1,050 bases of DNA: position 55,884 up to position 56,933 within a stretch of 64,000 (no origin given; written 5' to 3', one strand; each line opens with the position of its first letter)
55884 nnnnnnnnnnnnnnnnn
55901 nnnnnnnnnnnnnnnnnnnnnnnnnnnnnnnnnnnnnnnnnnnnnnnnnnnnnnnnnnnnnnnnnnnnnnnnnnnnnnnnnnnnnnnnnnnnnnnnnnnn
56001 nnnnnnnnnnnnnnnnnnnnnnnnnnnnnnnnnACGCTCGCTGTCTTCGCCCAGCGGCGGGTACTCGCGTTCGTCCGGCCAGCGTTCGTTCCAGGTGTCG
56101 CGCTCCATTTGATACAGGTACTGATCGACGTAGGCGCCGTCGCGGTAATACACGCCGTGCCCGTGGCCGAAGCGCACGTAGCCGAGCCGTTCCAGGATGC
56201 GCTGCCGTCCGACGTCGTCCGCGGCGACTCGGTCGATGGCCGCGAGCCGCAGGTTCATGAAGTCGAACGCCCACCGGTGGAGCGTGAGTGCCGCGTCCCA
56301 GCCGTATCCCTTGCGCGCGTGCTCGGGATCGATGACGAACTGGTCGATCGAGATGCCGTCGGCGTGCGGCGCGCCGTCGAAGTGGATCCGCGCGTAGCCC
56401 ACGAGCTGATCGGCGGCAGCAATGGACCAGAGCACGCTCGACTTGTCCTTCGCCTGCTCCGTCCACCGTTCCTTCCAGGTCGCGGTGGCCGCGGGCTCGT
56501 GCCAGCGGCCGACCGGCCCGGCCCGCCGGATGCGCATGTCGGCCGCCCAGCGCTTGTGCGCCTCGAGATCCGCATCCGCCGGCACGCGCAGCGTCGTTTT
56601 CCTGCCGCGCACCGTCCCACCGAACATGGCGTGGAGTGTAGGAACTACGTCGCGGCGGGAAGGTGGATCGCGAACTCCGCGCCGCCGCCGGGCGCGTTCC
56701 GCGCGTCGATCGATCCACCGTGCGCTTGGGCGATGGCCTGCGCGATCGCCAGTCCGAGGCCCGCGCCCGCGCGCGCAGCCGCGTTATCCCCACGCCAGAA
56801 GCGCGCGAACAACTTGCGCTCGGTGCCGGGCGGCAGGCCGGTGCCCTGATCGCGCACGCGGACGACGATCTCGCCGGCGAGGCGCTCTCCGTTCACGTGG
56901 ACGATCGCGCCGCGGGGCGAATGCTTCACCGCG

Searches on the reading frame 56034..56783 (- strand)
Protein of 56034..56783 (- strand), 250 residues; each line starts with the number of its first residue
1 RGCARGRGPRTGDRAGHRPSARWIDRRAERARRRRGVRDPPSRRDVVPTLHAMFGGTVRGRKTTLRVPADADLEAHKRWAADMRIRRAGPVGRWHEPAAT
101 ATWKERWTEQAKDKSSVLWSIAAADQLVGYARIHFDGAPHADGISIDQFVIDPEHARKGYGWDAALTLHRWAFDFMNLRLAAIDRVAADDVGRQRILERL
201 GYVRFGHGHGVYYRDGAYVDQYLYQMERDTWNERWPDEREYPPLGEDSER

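Call 84: search_protein_families(library=pfam, proteins=[window:56034-56783:-], max_evalue=0.00001)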
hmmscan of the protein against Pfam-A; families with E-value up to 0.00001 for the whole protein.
window:56034-56783:- (250 aa): 3 families
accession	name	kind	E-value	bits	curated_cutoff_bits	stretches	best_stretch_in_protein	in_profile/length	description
PF13302.13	Acetyltransf_3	-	5e-13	50.4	25.4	1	64-202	3-137/138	Acetyltransferase (GNAT) domain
PF00583.31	Acetyltransf_1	-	2.1e-08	34.9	20.7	1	99-202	21-116/116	Acetyltransferase (GNAT) family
PF13420.13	Acetyltransf_4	-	1.9e-06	28.4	24.3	1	65-221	1-153/155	Acetyltransferase (GNAT) domain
